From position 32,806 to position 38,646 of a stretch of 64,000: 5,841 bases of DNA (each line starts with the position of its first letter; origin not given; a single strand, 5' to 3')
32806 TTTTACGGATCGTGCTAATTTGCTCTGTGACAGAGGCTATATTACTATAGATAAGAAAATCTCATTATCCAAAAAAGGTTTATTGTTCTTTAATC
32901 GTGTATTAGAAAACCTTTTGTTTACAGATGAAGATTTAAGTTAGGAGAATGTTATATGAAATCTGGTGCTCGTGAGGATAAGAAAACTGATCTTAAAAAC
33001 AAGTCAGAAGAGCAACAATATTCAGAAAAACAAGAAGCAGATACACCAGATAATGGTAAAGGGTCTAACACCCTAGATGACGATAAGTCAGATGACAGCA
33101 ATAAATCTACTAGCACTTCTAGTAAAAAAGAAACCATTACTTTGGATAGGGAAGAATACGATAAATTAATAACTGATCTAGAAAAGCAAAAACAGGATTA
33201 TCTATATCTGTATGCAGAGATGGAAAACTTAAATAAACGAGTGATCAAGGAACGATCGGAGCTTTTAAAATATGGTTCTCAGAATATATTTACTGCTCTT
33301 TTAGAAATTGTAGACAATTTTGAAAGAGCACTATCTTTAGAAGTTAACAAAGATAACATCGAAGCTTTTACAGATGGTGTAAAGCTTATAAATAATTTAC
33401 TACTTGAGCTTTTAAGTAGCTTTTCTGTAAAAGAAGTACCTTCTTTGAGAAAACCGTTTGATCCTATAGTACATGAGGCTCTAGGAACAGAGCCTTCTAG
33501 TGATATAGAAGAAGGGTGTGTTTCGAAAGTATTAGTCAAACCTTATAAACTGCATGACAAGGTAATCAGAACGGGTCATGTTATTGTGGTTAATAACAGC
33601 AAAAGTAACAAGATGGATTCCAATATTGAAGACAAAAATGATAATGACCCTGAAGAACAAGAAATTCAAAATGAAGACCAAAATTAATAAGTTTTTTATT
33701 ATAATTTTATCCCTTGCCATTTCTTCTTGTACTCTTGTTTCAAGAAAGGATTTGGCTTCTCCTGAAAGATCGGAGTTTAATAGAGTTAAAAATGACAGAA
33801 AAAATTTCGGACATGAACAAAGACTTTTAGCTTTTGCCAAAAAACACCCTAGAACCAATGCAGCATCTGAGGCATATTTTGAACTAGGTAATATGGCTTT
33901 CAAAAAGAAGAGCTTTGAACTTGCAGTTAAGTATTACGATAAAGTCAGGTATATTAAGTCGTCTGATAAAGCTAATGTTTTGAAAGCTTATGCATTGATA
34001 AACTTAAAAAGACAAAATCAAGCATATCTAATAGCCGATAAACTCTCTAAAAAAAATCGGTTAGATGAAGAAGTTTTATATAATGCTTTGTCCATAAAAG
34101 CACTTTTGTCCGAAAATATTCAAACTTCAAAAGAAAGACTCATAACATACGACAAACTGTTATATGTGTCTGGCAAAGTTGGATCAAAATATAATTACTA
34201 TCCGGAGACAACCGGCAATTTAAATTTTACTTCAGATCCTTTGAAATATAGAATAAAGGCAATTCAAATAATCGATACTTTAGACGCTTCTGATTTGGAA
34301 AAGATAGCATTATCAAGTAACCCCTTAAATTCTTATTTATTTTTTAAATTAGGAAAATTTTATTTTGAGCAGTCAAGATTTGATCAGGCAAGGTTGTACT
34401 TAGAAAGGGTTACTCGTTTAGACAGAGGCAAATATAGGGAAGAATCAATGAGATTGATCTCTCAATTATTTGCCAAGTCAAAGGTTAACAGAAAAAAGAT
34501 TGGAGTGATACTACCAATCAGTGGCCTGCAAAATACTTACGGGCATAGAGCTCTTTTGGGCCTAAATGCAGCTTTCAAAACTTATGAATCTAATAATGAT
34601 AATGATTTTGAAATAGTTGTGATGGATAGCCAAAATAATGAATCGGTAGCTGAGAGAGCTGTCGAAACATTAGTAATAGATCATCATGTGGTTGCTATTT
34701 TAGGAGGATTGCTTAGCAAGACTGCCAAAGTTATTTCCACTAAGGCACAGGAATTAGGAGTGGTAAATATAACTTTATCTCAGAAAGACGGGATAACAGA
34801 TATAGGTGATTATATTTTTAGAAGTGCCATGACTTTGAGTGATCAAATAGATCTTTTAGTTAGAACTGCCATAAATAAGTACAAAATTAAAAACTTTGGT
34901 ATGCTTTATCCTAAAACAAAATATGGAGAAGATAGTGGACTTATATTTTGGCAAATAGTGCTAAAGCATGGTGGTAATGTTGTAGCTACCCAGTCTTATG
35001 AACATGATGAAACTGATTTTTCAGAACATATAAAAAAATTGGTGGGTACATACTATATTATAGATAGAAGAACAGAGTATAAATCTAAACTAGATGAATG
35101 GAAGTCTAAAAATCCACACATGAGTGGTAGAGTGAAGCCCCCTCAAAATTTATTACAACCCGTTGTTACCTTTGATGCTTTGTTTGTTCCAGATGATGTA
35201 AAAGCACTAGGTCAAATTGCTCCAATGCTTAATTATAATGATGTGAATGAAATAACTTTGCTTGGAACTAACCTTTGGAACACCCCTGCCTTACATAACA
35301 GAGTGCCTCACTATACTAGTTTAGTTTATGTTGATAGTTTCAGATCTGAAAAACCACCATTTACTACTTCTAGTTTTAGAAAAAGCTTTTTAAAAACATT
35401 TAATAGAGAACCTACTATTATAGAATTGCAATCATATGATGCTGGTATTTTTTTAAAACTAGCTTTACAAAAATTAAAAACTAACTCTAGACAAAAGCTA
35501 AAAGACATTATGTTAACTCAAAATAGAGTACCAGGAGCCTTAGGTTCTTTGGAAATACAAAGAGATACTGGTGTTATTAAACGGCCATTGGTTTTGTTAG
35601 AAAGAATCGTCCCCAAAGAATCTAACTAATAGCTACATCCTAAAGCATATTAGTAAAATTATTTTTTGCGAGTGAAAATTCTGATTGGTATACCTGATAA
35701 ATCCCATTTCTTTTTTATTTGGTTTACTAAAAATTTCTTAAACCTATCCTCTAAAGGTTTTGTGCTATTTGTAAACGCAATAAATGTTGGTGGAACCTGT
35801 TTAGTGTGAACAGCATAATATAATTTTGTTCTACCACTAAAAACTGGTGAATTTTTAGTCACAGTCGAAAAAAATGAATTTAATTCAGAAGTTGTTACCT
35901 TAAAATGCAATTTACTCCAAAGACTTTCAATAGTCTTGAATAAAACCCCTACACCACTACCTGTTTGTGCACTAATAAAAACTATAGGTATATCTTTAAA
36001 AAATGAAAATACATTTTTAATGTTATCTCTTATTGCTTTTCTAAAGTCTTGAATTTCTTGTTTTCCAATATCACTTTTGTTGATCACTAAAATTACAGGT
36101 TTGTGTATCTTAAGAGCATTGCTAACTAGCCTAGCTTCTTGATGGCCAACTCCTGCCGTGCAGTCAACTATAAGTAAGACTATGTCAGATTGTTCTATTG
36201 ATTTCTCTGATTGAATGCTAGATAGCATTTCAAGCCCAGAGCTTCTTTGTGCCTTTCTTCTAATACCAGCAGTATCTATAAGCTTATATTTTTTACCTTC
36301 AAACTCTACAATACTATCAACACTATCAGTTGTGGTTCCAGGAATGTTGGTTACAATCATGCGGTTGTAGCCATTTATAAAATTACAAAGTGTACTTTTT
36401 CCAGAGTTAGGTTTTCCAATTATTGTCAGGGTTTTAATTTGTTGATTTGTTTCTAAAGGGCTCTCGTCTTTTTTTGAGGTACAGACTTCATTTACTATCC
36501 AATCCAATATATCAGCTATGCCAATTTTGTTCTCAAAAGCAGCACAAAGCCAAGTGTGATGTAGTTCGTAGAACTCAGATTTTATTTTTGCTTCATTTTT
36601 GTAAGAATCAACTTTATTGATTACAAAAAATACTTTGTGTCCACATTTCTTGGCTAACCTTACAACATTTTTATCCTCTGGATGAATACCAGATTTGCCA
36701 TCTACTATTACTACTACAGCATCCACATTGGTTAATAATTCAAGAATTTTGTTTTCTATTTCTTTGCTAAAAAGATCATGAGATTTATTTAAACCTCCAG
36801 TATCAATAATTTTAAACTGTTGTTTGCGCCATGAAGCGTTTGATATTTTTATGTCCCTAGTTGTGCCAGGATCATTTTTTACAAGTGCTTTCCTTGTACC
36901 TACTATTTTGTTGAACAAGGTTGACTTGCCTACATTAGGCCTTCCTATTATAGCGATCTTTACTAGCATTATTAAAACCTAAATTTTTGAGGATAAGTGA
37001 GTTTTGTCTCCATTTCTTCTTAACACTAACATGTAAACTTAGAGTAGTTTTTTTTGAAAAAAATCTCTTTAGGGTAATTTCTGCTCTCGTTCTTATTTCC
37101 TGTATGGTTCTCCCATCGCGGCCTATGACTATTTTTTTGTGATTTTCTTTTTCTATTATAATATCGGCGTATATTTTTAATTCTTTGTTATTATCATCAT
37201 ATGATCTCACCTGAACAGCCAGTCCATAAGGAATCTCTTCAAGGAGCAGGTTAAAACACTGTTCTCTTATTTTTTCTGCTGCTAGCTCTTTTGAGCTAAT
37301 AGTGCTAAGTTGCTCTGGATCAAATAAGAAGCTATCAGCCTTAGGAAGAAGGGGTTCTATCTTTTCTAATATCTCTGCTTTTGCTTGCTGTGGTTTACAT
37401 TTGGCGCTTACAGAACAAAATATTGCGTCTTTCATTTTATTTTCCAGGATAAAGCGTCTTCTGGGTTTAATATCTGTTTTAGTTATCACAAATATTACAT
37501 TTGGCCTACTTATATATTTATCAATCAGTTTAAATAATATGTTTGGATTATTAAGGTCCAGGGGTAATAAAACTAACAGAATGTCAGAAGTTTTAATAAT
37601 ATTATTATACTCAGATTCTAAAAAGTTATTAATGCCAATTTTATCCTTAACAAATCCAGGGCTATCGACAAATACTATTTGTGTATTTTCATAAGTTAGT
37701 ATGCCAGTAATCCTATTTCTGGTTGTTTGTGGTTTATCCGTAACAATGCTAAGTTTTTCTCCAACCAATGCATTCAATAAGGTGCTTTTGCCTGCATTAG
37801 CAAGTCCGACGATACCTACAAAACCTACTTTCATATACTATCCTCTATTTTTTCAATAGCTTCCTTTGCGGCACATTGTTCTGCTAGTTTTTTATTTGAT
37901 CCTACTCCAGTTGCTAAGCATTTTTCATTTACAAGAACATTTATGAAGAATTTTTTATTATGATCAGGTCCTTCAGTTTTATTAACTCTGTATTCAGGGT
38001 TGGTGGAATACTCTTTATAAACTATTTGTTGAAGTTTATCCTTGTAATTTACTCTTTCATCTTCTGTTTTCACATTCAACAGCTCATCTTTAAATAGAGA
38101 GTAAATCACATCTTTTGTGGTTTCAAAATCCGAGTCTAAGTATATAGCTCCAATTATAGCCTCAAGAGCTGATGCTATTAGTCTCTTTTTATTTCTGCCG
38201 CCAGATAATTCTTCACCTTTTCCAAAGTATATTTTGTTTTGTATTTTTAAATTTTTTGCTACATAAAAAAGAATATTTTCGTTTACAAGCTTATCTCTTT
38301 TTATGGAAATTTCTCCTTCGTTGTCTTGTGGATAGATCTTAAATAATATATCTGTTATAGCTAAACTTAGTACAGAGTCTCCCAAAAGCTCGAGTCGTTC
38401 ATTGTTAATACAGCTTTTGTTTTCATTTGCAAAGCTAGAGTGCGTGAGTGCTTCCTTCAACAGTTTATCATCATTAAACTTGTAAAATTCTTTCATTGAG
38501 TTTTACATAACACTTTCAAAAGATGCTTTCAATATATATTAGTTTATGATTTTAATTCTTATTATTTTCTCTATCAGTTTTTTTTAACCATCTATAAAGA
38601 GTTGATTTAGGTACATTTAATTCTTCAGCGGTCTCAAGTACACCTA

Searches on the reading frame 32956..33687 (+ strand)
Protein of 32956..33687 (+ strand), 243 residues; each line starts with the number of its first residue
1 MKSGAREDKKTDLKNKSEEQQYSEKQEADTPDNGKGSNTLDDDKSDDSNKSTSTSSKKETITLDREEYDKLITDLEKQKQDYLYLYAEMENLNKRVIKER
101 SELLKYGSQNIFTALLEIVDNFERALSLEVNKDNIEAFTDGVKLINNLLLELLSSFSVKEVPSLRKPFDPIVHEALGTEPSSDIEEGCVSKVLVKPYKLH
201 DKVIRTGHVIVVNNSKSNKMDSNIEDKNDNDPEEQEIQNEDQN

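Call 65: search_protein_families(library=pfam, proteins=[window:32956-33687:+], max_evalue=0.000001)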
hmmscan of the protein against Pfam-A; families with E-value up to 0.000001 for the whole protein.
window:32956-33687:+ (243 aa): 1 family
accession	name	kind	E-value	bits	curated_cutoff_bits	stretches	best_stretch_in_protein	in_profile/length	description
PF01025.24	GrpE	-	2.7e-41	141.4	25.8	1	55-212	7-164/165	GrpE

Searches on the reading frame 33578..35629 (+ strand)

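Call 41: search_protein_families(library=pfam, proteins=[window:33578-35629:+], max_evalue=0.001)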
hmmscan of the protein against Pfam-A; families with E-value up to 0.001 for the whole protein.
window:33578-35629:+ (683 aa): 9 families
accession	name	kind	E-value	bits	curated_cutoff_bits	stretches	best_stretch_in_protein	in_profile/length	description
PF13458.12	Peripla_BP_6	-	1.7e-28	100.7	31.7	1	307-488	3-186/343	Periplasmic binding protein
PF01094.35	ANF_receptor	-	4.8e-10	39.5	25.4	1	341-488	22-169/353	Receptor family ligand binding region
PF00515.34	TPR_1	-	3.5e-08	33.4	27.8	1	98-125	2-29/34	Tetratricopeptide repeat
PF13181.12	TPR_8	-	7.6e-07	29.2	25.7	0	98-123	2-27/34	Tetratricopeptide repeat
PF13432.12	TPR_16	-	1.1e-06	29.4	32.7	0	83-124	20-58/65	Tetratricopeptide repeat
PF07719.23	TPR_2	-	1.6e-06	28.2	27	0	98-123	2-27/34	Tetratricopeptide repeat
PF14559.12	TPR_19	-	0.00017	22.3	25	0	241-283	15-56/68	Tetratricopeptide repeat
PF13433.12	Peripla_BP_5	-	0.00042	20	27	0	341-488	39-184/363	Periplasmic binding protein domain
PF13424.12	TPR_12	-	0.00055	20.5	30.1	0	255-283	48-76/77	Tetratricopeptide repeat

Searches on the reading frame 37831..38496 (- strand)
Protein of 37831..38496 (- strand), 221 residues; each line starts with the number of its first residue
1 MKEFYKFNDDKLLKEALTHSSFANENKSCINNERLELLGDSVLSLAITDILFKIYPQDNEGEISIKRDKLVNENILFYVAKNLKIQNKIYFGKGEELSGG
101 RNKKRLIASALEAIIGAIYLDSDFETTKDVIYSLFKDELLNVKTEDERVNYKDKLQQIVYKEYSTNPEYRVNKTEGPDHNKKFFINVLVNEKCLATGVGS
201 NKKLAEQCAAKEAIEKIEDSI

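Call 10: list_cluster_members(proteins=[P0001, P0002, window:41853-43583:-, window:37831-38496:-, window:43747-45015:-])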
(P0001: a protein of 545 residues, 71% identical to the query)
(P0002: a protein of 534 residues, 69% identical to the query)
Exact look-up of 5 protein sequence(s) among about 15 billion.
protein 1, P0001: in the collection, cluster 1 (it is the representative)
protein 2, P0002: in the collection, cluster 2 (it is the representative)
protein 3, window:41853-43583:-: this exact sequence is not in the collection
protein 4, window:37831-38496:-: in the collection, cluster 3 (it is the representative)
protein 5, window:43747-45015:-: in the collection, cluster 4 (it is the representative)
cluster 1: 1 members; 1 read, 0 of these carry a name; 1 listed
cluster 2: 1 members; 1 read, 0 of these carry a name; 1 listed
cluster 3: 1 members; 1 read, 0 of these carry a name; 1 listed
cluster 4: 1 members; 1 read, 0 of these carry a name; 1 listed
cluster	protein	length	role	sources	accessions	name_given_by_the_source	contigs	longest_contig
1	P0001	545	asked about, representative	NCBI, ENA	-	-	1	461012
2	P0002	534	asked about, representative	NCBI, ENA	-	-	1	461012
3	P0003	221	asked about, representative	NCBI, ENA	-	-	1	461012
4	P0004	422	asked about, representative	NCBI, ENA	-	-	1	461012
